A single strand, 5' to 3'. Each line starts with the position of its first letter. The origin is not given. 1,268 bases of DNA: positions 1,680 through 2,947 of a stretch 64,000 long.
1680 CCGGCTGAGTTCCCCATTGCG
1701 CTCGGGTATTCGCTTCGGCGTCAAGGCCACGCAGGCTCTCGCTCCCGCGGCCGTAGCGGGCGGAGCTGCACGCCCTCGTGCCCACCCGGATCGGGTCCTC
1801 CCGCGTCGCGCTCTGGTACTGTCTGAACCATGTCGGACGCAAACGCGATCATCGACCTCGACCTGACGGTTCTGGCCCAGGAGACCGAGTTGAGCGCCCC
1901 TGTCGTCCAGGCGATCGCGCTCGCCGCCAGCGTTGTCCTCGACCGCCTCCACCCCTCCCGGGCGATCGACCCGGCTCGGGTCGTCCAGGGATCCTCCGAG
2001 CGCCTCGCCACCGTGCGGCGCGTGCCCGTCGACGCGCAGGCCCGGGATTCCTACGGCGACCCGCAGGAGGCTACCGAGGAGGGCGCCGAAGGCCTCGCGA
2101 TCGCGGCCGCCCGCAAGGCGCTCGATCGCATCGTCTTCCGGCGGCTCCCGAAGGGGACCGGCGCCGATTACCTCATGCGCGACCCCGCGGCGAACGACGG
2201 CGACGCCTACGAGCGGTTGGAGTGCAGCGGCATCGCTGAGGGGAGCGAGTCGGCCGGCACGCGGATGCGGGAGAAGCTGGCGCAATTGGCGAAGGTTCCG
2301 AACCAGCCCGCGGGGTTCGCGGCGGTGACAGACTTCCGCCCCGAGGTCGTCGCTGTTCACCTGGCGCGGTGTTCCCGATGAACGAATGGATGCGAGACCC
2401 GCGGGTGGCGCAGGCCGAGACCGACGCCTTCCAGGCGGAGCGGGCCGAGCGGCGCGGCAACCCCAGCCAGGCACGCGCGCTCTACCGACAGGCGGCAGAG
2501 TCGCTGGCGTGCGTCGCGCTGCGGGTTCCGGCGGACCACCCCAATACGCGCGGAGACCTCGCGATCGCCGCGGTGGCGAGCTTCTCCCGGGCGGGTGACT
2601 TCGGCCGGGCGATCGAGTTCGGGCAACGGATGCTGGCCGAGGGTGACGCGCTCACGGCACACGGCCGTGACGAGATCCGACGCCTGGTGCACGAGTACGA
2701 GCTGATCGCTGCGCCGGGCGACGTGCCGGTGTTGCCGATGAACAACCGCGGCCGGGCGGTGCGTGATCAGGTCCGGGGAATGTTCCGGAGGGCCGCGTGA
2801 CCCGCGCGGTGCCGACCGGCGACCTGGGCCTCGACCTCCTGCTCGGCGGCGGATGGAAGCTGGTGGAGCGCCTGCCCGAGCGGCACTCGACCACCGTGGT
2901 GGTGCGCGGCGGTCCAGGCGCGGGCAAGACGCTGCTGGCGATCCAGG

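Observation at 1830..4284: Candidate novel defence/conflict operon: nuclease-like + helical + KaiC-like ATPase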

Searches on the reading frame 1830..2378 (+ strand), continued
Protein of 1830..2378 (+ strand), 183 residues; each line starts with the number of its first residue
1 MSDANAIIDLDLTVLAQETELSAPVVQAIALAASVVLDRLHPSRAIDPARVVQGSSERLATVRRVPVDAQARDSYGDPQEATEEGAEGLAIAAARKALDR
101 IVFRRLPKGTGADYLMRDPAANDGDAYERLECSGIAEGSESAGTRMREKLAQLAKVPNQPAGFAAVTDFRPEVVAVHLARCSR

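Call 80: get_annotated_region(hit=H1, flank=7000)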
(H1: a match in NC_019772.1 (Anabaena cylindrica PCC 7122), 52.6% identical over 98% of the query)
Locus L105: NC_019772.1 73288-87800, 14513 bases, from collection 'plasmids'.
description: Anabaena cylindrica PCC 7122 plasmid pANACY.01, complete sequence
organism: Anabaena cylindrica PCC 7122 (NCBI taxid 272123)
taxonomy: Bacteria; Cyanobacteriota; Cyanophyceae; Nostocales; Nostocaceae; Anabaena; Anabaena cylindrica; Anabaena cylindrica PCC 7122
host: -; source: water, most likely pond; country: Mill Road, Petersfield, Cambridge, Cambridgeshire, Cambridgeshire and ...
typing (MOB-suite, as given by PLSDB): conjugative; replicon rep_cluster_345; relaxase MOBP; mating-pair formation MPF_T
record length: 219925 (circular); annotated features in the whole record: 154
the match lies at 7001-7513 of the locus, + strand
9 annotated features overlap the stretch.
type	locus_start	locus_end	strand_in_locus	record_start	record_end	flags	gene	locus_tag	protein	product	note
CDS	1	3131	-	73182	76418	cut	-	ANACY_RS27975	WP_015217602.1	hypothetical protein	-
CDS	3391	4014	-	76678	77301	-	-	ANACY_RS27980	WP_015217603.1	hypothetical protein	-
CDS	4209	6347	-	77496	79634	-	-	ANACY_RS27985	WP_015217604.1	hypothetical protein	-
CDS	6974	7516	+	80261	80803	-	-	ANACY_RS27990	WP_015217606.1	hypothetical protein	-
CDS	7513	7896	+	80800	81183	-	-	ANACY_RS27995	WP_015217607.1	hypothetical protein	-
CDS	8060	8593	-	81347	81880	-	-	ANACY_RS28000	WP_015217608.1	hypothetical protein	-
CDS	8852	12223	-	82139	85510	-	-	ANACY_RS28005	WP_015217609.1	hypothetical protein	-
CDS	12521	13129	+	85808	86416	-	-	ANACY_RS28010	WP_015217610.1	hypothetical protein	-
CDS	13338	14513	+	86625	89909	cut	-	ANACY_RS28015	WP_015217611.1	DEAD/DEAH box helicase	-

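Call 81: get_annotated_region(hit=H3, flank=6000)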
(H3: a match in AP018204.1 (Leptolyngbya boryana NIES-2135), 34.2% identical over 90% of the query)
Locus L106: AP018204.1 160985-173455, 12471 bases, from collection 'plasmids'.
description: Leptolyngbya boryana NIES-2135 plasmid plasmid1 DNA, complete genome
organism: Leptolyngbya boryana NIES-2135 (NCBI taxid 1973484)
taxonomy: Bacteria; Cyanobacteriota; Cyanophyceae; Leptolyngbyales; Leptolyngbyaceae; Leptolyngbya; Leptolyngbya boryana; Leptolyngbya boryana NIES-2135
host: -; source: -; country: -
typing (MOB-suite, as given by PLSDB): non-mobilizable
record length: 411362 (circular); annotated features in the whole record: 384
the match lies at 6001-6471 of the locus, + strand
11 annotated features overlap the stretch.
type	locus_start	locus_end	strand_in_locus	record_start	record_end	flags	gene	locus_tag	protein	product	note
CDS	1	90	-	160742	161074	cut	-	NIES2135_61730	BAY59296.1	hypothetical protein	-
CDS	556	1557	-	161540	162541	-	-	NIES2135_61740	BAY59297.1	phage integrase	-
CDS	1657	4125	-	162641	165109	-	-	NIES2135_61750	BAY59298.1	hypothetical protein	-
CDS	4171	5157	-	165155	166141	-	-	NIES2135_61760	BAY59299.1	AAA ATPase central domain-containing protein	-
CDS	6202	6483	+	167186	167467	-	-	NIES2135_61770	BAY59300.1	hypothetical protein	-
CDS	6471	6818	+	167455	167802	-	-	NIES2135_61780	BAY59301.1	hypothetical protein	-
CDS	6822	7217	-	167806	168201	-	-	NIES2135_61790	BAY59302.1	hypothetical protein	-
CDS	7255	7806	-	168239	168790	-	-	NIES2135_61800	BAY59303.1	integral membrane protein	-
CDS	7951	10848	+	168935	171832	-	-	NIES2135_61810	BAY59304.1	hypothetical protein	-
CDS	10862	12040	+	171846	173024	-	-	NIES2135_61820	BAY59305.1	tetratricopeptide TPR_2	-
CDS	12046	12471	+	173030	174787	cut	-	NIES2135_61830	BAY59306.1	tetratricopeptide TPR_2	-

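Call 90: search_protein_families(library=pfam, proteins=[L105:6974-7513:+, L105:7513-7893:+], max_evalue=0.1)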
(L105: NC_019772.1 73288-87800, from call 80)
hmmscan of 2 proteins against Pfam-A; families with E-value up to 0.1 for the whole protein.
L105:6974-7513:+ (180 aa): 0 families

L105:7513-7893:+ (127 aa): 1 family
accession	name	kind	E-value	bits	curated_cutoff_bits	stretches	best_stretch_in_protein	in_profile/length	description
PF13693.12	HTH_35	-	0.0013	19.1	25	1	5-48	9-51/75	Winged helix-turn-helix DNA-binding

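Call 91: fold_search(model_id=the predicted structure, library=viral)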
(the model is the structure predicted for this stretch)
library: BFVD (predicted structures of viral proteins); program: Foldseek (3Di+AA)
matches with E <= 10: 331; with E <= 0.001: 0
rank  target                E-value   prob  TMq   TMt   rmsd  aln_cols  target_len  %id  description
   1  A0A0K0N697            2.8e-02  0.25  0.26  0.15  17.0       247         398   10  PD-(D/E)XK endonuclease-like domain-containing protein [Tsukamurella phage TIN4]
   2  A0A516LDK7            4.9e-02  0.66  0.31  0.36   6.4       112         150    8  (no name in the UniProt tables at hand)
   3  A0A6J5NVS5            4.9e-02  0.23  0.26  0.16  15.4       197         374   14  Uncharacterized protein [uncultured Caudovirales phage]
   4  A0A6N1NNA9            1.1e-01  0.16  0.23  0.19  13.4       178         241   10  Putative ORFan [Tupanvirus deep ocean]
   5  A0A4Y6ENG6            1.9e-01  0.47  0.23  0.31   6.1        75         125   21  Nuclease [Corynebacterium phage Stiles]
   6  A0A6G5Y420            1.9e-01  0.41  0.31  0.37   6.0       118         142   13  (no name in the UniProt tables at hand)
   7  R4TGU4                2.2e-01  0.18  0.25  0.32   9.8       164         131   13  PD-(D/E)XK nuclease [Halogranum tailed virus 1]
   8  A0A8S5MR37            2.2e-01  0.15  0.28  0.23  18.1       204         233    8  Exodeoxyribonuclease 8 [Myoviridae sp. ctOAa14]
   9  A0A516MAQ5            2.5e-01  0.16  0.33  0.25  15.2       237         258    8  (no name in the UniProt tables at hand)
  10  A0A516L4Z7            2.6e-01  0.30  0.27  0.31   7.0       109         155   13  (no name in the UniProt tables at hand)
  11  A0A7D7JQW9            2.6e-01  0.15  0.28  0.18  12.6       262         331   10  (no name in the UniProt tables at hand)
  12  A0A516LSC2            3.0e-01  0.28  0.27  0.31   6.7       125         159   13  (no name in the UniProt tables at hand)
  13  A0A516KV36            3.1e-01  0.28  0.32  0.12   8.9       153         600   12  Uncharacterized protein [Microbacterium phage FuzzBuster]
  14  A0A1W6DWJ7            3.3e-01  0.09  0.25  0.16  15.8       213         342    8  (no name in the UniProt tables at hand)
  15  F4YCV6                3.5e-01  0.13  0.30  0.24  13.4       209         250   10  (no name in the UniProt tables at hand)
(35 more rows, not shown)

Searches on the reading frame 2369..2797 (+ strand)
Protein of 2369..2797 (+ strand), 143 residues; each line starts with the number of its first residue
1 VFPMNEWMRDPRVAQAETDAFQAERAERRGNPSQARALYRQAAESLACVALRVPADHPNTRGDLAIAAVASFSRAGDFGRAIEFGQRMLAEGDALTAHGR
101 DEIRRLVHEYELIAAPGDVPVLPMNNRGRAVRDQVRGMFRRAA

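Call 3: search_protein_families(library=pfam, proteins=[window:2369-2797:+], max_evalue=1)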
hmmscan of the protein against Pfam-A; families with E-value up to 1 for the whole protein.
window:2369-2797:+ (143 aa): 6 families
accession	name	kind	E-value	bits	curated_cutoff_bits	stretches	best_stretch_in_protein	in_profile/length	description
PF13428.12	TPR_14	-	0.0044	18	23.5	1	23-44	8-29/44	Tetratricopeptide repeat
PF06892.16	Phage_CP76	-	0.01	16.1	26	1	36-109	60-131/146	Phage regulatory protein CII (CP76)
PF13424.12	TPR_12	-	0.028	15.1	30.1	0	26-44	55-73/77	Tetratricopeptide repeat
PF07719.23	TPR_2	-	0.028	15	27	0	23-44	8-29/34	Tetratricopeptide repeat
PF04212.24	MIT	-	0.14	12.7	30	1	22-46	10-34/66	MIT (microtubule interacting and transport) domain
PF13432.12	TPR_16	-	0.39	11.7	32.7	0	22-92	3-61/65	Tetratricopeptide repeat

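Call 4: search_protein_families(library=padloc, proteins=[window:2369-2797:+], max_evalue=1)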
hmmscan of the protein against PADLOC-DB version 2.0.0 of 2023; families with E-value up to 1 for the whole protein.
window:2369-2797:+ (143 aa): 0 families

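Call 5: search_protein_families(library=ncbifam, proteins=[window:2369-2797:+], max_evalue=1)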
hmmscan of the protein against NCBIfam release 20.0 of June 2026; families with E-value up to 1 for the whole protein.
window:2369-2797:+ (143 aa): 0 families

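Call 57: search_protein_families(library=phrogs, proteins=[window:2378-2797:+], max_evalue=0.1)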
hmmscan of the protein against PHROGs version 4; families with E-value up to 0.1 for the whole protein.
window:2378-2797:+ (140 aa): 1 family
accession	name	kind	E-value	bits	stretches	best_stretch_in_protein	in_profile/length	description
phrog_28200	-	unknown function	0.0061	17.9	1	5-77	8-80/148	-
